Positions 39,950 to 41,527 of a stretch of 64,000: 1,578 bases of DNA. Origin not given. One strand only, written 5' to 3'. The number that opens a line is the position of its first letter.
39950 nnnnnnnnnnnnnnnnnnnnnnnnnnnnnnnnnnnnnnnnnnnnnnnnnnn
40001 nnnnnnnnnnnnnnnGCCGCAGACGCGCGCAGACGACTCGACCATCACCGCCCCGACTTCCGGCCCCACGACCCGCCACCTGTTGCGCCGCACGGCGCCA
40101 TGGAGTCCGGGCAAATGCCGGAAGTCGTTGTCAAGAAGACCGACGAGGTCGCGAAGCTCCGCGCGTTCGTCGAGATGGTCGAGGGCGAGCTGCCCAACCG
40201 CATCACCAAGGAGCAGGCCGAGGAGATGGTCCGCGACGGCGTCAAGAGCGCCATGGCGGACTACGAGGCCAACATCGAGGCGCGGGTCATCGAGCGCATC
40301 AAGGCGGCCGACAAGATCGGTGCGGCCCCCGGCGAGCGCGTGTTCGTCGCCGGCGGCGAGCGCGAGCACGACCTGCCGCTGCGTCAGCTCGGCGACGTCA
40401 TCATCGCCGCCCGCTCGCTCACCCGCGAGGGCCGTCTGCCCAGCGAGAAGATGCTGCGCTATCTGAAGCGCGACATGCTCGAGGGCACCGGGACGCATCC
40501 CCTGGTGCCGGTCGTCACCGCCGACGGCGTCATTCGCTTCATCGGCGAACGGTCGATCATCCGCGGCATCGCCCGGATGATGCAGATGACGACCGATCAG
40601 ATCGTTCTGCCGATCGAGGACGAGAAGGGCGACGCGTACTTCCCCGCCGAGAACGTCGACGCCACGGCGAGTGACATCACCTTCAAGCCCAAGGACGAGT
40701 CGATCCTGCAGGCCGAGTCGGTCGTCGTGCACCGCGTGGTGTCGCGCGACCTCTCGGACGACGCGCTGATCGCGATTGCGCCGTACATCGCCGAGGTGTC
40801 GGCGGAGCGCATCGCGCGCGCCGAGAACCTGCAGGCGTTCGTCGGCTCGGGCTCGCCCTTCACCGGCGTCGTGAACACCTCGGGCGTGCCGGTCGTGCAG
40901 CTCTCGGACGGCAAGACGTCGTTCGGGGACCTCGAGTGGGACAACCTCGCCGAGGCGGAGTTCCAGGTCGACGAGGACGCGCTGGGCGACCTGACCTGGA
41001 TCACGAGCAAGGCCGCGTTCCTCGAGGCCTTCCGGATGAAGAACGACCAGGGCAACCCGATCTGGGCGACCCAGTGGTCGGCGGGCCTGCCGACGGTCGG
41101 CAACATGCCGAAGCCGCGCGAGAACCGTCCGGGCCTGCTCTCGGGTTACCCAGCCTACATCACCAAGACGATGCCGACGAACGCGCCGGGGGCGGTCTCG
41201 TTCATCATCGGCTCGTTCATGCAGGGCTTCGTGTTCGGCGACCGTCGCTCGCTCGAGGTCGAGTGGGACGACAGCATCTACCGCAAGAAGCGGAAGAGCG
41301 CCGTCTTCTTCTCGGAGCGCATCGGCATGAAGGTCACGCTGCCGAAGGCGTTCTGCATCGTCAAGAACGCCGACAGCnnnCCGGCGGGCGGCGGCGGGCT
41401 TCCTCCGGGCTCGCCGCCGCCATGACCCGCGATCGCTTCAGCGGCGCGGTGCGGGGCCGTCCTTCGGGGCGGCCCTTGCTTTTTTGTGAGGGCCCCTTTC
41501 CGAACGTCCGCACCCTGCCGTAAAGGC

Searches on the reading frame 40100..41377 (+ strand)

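Call 73: search_protein_families(library=pfam, proteins=[window:40100-41377:+], max_evalue=0.0001)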
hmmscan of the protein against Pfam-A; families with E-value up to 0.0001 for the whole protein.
window:40100-41377:+ (426 aa): 1 family
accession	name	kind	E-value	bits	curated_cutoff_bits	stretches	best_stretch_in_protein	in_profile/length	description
PF05065.19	Phage_capsid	-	1.4e-32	113.6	24.2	1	135-422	4-279/280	Phage capsid family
